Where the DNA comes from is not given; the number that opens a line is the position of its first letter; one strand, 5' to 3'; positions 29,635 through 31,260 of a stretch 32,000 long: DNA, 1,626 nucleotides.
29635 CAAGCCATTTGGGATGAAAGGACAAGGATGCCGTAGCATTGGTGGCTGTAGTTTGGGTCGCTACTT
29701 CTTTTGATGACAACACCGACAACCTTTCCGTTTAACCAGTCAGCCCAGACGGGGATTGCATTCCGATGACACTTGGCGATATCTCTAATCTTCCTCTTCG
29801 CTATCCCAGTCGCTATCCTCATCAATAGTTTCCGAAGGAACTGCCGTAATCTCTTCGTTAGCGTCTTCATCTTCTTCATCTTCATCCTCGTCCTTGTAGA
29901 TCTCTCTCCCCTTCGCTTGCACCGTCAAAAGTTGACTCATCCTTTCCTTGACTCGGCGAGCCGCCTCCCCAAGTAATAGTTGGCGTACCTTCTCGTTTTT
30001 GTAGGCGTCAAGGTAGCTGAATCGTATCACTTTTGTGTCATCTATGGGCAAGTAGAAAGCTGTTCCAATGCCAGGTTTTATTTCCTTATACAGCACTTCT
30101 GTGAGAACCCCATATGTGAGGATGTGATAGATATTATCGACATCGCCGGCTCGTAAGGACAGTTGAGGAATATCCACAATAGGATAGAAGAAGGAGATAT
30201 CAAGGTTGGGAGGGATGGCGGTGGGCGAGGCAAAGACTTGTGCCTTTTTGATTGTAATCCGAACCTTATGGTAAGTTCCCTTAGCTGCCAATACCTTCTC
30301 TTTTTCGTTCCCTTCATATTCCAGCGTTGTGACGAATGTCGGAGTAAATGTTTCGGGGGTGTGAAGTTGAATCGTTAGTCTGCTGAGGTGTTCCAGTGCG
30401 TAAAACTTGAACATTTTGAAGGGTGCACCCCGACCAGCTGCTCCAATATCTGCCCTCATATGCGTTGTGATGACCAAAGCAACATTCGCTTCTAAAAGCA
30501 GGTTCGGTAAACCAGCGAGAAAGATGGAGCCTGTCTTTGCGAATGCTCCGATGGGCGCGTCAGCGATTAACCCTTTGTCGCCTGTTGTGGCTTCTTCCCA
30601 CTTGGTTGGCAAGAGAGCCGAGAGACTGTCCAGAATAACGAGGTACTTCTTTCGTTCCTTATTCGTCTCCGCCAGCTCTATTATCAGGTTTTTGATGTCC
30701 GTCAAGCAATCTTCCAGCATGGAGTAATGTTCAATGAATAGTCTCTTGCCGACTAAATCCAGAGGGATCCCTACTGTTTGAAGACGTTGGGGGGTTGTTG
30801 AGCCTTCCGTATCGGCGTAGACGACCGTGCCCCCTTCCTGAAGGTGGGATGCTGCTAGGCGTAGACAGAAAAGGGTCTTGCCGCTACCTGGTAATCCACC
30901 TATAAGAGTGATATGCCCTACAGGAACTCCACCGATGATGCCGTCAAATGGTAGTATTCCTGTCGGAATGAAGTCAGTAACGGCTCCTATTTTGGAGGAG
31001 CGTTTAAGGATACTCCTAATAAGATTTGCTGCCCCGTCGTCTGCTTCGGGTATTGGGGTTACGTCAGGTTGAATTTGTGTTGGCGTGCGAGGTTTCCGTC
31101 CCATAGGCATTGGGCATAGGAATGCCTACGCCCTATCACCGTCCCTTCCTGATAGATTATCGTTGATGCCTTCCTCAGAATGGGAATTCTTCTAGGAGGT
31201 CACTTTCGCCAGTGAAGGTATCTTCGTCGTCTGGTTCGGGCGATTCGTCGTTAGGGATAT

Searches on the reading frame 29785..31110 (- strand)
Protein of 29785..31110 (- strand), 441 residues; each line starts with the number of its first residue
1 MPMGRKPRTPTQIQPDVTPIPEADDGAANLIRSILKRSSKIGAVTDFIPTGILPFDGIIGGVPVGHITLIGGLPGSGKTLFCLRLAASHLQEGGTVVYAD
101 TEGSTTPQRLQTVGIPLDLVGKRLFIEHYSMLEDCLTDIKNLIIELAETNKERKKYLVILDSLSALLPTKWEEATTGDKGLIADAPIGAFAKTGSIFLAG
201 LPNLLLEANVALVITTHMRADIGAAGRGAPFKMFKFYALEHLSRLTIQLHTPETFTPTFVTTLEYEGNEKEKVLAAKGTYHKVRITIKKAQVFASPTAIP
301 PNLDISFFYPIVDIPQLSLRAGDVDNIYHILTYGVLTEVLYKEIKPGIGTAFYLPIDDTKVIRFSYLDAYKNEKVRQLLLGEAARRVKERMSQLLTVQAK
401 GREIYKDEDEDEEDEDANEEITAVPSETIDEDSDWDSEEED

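Call 25: search_protein_families(library=pfam, proteins=[window:29785-31110:-], max_evalue=0.01)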
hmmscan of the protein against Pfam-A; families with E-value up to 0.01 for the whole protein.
window:29785-31110:- (441 aa): 7 families
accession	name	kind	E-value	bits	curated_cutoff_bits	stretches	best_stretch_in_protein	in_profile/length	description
PF06745.19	ATPase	-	1.5e-12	47.8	26.6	1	48-168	1-132/231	KaiC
PF00154.27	RecA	-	2.4e-10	40.7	27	1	42-225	27-195/262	recA bacterial DNA recombination protein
PF13481.12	AAA_25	-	6.5e-09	36.1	27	1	44-169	11-158/195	AAA domain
PF08423.17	Rad51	-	2.6e-07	30.6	22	1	48-226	8-183/244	Rad51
PF13401.12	AAA_22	-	0.00034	21.4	27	1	67-114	7-55/130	AAA domain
PF03796.21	DnaB_C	-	0.00048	20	27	1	48-102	2-57/255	DnaB-like helicase C terminal domain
PF13479.12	AAA_24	-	0.0027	18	27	1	69-179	6-89/195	AAA domain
